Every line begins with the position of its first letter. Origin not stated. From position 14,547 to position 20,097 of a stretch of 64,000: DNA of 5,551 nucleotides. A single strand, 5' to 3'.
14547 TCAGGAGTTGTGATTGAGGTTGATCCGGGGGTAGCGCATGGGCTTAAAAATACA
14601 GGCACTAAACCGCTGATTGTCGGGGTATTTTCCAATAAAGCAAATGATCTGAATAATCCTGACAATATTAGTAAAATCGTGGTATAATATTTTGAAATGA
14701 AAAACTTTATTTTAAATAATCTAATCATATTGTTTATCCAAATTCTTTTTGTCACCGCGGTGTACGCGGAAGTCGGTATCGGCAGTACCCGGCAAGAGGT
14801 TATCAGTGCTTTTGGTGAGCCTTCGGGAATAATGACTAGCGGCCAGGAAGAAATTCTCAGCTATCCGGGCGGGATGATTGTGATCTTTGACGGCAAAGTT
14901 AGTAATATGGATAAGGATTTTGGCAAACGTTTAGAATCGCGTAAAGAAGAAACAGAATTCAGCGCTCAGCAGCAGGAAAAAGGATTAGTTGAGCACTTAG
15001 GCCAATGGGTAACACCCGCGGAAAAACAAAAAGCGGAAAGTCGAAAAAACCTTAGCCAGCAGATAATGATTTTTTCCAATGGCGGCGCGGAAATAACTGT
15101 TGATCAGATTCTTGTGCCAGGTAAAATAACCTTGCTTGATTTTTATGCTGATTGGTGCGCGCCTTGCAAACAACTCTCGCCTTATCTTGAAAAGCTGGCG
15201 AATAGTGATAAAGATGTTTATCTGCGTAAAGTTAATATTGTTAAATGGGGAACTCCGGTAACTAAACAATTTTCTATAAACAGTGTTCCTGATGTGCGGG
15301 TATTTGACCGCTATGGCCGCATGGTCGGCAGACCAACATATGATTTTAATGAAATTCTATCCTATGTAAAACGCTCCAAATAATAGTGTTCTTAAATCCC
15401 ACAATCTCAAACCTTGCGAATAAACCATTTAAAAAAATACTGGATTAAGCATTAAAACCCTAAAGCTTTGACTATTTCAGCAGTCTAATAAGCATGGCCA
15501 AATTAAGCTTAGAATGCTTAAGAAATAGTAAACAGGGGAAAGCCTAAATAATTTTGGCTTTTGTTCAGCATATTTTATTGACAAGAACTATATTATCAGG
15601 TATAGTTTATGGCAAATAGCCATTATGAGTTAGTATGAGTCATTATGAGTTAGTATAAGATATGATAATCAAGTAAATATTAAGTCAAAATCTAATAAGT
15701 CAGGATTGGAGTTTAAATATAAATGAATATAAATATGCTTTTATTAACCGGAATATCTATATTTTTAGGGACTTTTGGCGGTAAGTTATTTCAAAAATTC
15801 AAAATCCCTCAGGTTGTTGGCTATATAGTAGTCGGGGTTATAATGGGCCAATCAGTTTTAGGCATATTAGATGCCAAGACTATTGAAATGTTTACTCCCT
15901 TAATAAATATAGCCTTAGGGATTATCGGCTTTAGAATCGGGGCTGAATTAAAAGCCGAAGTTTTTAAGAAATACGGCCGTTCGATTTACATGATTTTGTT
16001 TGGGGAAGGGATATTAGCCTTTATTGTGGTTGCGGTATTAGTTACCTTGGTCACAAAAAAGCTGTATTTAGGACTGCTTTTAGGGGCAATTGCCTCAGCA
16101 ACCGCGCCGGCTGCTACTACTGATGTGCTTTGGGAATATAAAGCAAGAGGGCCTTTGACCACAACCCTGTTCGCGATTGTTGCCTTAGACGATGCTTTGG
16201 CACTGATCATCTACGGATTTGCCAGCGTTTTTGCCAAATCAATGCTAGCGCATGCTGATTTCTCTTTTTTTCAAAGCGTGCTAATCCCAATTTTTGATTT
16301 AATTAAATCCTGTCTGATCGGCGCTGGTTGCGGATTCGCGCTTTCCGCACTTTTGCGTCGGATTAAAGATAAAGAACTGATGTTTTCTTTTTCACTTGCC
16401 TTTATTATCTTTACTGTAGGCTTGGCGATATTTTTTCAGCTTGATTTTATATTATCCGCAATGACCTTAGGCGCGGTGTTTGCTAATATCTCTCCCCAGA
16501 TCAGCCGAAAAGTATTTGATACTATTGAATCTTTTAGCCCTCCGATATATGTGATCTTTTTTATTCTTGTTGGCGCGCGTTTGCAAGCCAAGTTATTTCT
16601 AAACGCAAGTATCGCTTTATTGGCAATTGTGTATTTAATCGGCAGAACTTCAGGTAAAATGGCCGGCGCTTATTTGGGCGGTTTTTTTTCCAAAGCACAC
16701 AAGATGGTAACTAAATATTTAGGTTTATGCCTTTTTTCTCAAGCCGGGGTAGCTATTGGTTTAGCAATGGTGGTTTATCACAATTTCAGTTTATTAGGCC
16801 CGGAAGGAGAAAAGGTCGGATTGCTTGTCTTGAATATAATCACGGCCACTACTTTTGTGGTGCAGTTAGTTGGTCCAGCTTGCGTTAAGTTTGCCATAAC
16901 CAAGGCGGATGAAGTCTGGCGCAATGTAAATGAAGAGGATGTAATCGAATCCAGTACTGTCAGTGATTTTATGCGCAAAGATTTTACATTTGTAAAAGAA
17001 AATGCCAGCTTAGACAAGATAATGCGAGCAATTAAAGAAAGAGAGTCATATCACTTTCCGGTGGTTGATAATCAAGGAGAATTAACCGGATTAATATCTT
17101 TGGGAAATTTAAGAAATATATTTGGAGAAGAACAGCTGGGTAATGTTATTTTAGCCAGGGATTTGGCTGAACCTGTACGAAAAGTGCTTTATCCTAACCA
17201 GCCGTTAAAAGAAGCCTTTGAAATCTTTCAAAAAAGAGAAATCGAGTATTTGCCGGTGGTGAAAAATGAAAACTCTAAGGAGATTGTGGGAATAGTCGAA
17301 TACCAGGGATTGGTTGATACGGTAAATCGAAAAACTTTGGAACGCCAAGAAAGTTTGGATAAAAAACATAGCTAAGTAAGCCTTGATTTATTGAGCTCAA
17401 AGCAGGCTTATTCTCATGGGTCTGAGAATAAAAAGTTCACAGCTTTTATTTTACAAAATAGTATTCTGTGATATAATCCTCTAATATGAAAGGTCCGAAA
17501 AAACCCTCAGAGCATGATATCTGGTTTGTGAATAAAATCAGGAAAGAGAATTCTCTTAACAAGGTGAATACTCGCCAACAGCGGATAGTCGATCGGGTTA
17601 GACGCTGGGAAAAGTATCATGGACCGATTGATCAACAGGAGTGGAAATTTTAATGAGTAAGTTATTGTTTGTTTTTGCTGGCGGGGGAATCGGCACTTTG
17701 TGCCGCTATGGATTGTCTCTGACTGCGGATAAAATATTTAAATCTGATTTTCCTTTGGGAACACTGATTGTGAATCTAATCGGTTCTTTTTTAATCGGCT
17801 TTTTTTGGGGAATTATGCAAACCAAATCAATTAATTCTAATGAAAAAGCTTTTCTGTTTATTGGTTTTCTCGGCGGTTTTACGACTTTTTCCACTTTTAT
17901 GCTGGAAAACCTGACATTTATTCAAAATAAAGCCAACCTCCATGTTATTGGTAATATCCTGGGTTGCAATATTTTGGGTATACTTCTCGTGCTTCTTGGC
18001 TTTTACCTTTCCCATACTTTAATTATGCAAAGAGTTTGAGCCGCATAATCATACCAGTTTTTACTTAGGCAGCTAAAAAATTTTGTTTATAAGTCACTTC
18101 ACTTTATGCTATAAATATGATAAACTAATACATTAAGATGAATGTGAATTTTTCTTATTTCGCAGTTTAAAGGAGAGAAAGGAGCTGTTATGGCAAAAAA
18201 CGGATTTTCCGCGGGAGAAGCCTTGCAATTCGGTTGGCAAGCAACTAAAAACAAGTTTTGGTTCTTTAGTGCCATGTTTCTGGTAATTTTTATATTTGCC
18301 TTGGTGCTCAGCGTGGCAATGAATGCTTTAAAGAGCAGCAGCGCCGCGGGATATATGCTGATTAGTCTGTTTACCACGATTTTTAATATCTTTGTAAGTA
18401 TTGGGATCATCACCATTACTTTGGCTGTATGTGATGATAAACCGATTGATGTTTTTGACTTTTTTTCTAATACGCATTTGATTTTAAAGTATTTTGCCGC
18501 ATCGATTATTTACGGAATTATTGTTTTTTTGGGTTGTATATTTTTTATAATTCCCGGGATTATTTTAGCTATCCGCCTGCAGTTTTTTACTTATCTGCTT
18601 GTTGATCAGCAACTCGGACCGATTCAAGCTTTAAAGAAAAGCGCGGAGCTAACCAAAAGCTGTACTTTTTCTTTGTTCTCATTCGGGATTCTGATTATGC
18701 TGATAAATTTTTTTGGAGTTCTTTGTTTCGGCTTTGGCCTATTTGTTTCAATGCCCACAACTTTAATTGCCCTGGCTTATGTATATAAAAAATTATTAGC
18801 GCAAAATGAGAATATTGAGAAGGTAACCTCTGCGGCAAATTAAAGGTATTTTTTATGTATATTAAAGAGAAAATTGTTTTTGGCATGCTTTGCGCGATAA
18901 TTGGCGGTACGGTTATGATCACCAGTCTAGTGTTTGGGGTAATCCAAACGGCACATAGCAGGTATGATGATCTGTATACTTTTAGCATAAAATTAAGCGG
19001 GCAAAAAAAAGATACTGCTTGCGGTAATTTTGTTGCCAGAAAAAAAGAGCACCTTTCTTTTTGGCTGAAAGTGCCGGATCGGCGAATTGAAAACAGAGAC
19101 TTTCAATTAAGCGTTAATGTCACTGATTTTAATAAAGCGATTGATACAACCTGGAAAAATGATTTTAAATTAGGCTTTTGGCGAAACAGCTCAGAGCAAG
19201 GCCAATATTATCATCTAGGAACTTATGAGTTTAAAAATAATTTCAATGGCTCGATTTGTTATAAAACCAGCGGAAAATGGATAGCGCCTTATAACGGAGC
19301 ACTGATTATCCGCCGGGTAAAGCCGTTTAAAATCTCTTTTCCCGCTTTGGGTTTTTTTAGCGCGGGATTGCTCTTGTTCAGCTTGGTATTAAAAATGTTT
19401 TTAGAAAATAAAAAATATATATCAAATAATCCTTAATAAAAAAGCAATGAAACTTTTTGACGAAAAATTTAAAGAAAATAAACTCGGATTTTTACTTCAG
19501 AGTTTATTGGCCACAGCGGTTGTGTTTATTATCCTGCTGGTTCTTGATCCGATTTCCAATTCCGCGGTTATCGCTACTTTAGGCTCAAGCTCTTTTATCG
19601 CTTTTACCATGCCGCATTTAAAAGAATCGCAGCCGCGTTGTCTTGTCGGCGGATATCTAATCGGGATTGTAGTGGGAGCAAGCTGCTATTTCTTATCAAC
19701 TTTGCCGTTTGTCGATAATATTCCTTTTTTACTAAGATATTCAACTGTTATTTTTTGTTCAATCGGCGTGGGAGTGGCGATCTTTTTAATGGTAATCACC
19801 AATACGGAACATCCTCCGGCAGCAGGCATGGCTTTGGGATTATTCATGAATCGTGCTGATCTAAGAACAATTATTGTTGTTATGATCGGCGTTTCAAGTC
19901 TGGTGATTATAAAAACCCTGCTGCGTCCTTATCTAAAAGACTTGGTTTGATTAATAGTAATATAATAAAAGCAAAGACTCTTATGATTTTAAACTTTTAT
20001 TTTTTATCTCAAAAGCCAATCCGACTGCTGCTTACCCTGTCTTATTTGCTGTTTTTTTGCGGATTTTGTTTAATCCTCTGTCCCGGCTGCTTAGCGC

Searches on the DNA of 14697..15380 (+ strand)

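Call 38: search_rna_families(source=L086, start=1, end=3000, threshold=evalue, max_evalue=10, show_alignments=2)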
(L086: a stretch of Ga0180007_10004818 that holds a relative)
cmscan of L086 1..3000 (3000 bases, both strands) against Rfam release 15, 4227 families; matches with E-value up to 10: 6.
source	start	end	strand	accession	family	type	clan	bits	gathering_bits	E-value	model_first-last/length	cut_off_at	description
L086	1630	1719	+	RF02426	SpF03_sRNA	Gene; sRNA;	-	20.9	50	9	1-106/106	no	Streptococcus sRNA SpF03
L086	2853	2924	+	RF00331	snoZ169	Gene; snRNA; snoRNA; CD-box;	-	19.8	55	5.6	1-69/69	no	Small nucleolar RNA Z169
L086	1613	1707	-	RF02822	Srn266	Gene; sRNA;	-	19.4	63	7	1-112/112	no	Streptococcus RNA 266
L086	2248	2308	+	RF00342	snoZ40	Gene; snRNA; snoRNA; CD-box;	-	17.8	50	4.9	1-73/73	no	Small nucleolar RNA Z40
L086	2687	2769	+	RF01420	snoR113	Gene; snRNA; snoRNA; CD-box;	-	17.6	47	2.7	1-103/103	no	Small nucleolar RNA snoR113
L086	2734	2903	-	RF02650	CncR1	Gene; sRNA;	-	13.1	76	9.2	1-213/213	no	Cag non-coding RNA1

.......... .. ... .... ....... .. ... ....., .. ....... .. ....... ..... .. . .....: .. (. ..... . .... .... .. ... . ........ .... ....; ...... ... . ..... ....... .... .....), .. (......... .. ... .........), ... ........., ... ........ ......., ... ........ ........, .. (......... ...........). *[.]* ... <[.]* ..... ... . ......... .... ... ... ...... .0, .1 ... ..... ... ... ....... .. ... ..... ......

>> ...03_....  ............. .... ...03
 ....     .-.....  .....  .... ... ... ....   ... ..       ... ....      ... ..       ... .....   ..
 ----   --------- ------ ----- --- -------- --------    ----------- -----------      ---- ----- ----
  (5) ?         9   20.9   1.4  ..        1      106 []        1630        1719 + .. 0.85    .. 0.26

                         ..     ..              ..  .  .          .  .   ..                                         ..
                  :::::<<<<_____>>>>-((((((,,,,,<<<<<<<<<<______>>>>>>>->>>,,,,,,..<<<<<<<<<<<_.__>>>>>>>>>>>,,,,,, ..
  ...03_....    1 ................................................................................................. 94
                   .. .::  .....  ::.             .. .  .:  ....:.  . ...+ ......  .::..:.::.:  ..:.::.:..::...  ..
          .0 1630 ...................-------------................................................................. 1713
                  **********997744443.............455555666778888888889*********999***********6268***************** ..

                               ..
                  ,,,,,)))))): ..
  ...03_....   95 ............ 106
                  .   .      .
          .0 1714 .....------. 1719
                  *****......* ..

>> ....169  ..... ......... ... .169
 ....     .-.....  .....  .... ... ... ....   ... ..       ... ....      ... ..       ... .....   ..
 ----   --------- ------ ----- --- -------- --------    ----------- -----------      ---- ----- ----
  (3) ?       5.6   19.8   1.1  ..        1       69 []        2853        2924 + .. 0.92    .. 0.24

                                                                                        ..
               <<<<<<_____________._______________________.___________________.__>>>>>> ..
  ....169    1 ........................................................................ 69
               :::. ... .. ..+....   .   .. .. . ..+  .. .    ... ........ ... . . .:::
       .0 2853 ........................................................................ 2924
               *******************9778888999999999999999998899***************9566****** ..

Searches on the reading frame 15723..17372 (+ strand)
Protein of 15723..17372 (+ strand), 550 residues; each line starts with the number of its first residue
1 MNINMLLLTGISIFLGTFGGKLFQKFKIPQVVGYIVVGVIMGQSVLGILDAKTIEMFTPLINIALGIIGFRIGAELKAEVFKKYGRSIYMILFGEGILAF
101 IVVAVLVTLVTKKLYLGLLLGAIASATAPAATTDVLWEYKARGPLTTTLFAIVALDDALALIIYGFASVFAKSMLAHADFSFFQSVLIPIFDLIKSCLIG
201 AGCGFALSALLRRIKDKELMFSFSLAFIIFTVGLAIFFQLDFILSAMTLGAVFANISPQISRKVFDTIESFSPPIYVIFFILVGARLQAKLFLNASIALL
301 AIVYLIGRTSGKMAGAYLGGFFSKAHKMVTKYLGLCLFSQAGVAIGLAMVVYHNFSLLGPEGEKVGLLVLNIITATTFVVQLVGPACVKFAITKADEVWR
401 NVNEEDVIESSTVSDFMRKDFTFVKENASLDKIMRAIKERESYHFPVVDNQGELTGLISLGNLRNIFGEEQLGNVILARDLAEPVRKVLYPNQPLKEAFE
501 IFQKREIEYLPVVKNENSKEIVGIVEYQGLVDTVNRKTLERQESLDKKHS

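Call 11: search_protein_families(library=pfam, proteins=[window:15723-17372:+], max_evalue=0.1)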
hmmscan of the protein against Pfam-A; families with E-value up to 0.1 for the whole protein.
window:15723-17372:+ (550 aa): 2 families
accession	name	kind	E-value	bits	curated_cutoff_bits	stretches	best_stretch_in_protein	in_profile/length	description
PF00999.27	Na_H_Exchanger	-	1.9e-31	109.7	26.2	1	12-379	3-360/375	Sodium/hydrogen exchanger, transmembrane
PF00571.33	CBS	-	6.7e-20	71.6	24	2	413-465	1-53/57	CBS domain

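Call 14: find_related_loci(query=window:15723-17372:+, collection=genome_contigs, flank=10000)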
Query window:15723-17372:+ (550 aa) in genome_contigs; peptide patterns used: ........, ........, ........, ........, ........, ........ (x = any residue, [..] = any of these).
142 stretches matched a pattern; 89 encode a relative of the query (tblastn E <= 1e-3); the best 80 are kept; 80 distinct loci.
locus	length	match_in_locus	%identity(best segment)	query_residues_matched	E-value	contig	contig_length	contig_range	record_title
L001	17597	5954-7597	82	1-548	0e+0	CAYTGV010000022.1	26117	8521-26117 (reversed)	MAG TPA_asm: uncultured Planctomycetia bacterium isolate SRP191223_co1_41 genome assembly, contig: NODE_1513_length_2611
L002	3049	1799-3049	77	1-417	0e+0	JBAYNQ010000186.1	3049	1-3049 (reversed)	MAG: Candidatus Omnitrophota bacterium isolate SO_2016_LW1_69 scaffold66316_LW64-88_2016, whole genome shotgun sequence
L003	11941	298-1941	86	1-548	0e+0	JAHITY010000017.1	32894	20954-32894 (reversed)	MAG: Candidatus Omnitrophota bacterium isolate MM_PC_MetaG.mb.228 MM_PC_MetaG.mb.228_k141_194536, whole genome shotgun s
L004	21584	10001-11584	44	17-545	2e-136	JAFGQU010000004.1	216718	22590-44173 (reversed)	MAG: Candidatus Omnitrophota bacterium isolate Zod_Metabat.783 k87_2392788, whole genome shotgun sequence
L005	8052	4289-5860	44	17-540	3e-131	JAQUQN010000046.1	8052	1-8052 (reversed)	MAG: Candidatus Omnitrophota bacterium isolate STD1_50 NODE_28518_length_8052_cov_4.009211_Sandtown_D1, whole genome sho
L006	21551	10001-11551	41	2-517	5e-131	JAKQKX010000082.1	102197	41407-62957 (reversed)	MAG: Candidatus Omnitrophota bacterium isolate USDV_maxbin.135_sub k141_1200570, whole genome shotgun sequence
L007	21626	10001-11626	44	1-543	2e-130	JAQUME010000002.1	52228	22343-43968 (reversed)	MAG: Candidatus Omnitrophota bacterium isolate STD1_147 NODE_1222_length_52228_cov_9.849523_Sandtown_D1, whole genome sh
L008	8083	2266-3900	45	1-546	3e-130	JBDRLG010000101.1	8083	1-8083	MAG: Candidatus Omnitrophota bacterium isolate MEGAHIT-group-1.764 k141_3922405, whole genome shotgun sequence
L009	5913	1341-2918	44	14-540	3e-130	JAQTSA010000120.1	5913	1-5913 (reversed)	MAG: Candidatus Omnitrophota bacterium isolate STB_176 NODE_41168_length_5913_cov_3.356377_Sandtown_B, whole genome shot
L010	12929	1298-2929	43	1-545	2e-129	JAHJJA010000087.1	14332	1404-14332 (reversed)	MAG: Candidatus Omnitrophota bacterium isolate Modern_marine_rock_biofilm.mb.15 Modern_marine_rock.mb.15_k141_486852, wh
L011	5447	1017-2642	44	1-543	7e-130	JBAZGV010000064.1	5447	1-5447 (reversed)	MAG: Candidatus Omnitrophota bacterium isolate SO_2017_LW3_54 NODE_55020_length_5447_cov_0.933647_LW162_2017, whole geno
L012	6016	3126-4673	42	2-516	4e-129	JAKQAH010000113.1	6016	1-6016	MAG: Candidatus Omnitrophota bacterium isolate USCA_maxbin.193_sub k141_1060030, whole genome shotgun sequence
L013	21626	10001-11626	44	1-543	3e-128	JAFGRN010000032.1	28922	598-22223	MAG: Candidatus Omnitrophota bacterium isolate Zod_Metabat.83 k87_4723785, whole genome shotgun sequence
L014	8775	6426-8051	43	1-543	1e-128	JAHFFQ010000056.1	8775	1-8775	MAG: Candidatus Omnitrophota bacterium isolate nzgw296 NODE_9220_length_8776_cov_3.626228, whole genome shotgun sequence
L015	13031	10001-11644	42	2-550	4e-128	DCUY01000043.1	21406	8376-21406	MAG TPA_asm: candidate division WOR-3 bacterium UBA2202 UBA2202_contig_15365, whole genome shotgun sequence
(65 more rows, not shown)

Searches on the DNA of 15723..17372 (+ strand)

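Call 39: search_rna_families(source=L001, start=2400, end=4400, threshold=evalue, max_evalue=10, show_alignments=2)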
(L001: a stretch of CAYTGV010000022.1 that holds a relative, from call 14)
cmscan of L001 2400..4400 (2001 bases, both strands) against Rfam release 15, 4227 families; matches with E-value up to 10: 7.
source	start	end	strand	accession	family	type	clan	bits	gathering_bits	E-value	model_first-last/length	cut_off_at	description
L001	3269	3347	+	RF00558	L20_leader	Cis-reg; leader;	-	22.1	58.7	0.21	1-127/127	no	Ribosomal protein L20 leader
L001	3262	3399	+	RF01440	S_pombe_snR42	Gene; snRNA; snoRNA; HACA-box;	CL00032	19.9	90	1.5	1-208/208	no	small nucleolar RNA snR42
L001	3279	3382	+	RF02859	Arrc11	Gene; sRNA;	-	18.5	52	5.5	1-175/175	no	Actinobacillus sRNA 11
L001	2875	2973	+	RF02620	BSnc119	Gene; sRNA;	-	17.4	115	6.2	1-90/90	no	Brucella sRNA 119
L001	3867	3915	+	RF01306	sR52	Gene; snRNA; snoRNA; CD-box;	-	14.2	50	7.4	1-60/60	no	Small nucleolar RNA sR52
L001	2710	2796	+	RF00405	SNORA44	Gene; snRNA; snoRNA; HACA-box;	CL00036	14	55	9.3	1-131/131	no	Small nucleolar RNA SNORA44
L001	3574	3600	+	RF01828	SprD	Gene; sRNA;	-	13.8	100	9.4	84-110/142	no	Small pathogenicity island RNA D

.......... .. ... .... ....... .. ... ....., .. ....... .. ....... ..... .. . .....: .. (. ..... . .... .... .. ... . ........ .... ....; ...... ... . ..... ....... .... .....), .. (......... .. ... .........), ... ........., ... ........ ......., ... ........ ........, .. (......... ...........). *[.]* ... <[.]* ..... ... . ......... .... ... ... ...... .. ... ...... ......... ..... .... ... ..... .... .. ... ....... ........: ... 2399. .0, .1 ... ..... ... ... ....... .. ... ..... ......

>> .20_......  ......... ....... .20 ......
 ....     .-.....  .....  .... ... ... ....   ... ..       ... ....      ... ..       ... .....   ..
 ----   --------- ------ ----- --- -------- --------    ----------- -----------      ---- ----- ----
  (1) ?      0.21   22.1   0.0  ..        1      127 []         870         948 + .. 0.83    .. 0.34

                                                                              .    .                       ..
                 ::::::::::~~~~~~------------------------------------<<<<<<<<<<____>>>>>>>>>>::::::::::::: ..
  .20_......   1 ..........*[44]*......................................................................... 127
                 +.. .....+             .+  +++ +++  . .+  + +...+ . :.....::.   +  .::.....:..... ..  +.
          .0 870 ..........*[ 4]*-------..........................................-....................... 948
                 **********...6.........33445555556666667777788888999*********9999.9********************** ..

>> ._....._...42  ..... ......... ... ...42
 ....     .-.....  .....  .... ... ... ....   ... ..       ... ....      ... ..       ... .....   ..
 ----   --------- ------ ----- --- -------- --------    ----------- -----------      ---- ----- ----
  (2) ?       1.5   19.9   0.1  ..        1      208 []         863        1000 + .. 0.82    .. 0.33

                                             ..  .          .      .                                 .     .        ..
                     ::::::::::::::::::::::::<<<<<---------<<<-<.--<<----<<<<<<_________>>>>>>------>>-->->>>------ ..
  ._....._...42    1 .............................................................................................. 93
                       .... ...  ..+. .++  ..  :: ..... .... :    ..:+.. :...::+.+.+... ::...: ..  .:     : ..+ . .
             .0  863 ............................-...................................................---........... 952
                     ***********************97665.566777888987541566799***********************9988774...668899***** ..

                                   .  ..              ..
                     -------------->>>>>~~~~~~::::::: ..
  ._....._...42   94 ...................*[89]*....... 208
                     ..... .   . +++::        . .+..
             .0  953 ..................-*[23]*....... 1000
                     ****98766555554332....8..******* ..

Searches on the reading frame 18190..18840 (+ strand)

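Call 65: search_protein_families(library=pfam, proteins=[window:18190-18840:+], max_evalue=0.00001)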
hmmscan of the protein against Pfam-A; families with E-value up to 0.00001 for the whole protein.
window:18190-18840:+ (217 aa): 2 families
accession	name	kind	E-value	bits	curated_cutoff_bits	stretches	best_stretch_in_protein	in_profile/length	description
PF10110.14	GPDPase_memb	-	1.5e-06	27.6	29.6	0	5-43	193-232/321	Membrane domain of glycerophosphoryl diester phosphodiesterase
PF06790.16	UPF0259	-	7.2e-06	26.4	31.4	1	62-170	93-201/248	Uncharacterised protein family (UPF0259)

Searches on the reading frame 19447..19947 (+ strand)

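Call 65: search_protein_families(library=pfam, proteins=[window:19447-19947:+], max_evalue=0.00001)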
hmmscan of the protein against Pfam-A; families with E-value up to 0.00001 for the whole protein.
window:19447-19947:+ (167 aa): 1 family
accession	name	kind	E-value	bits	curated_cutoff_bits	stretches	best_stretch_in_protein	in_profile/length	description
PF04982.19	TM_HPP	-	1.2e-20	74.2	27.2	1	19-155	13-143/157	HPP, transmembrane region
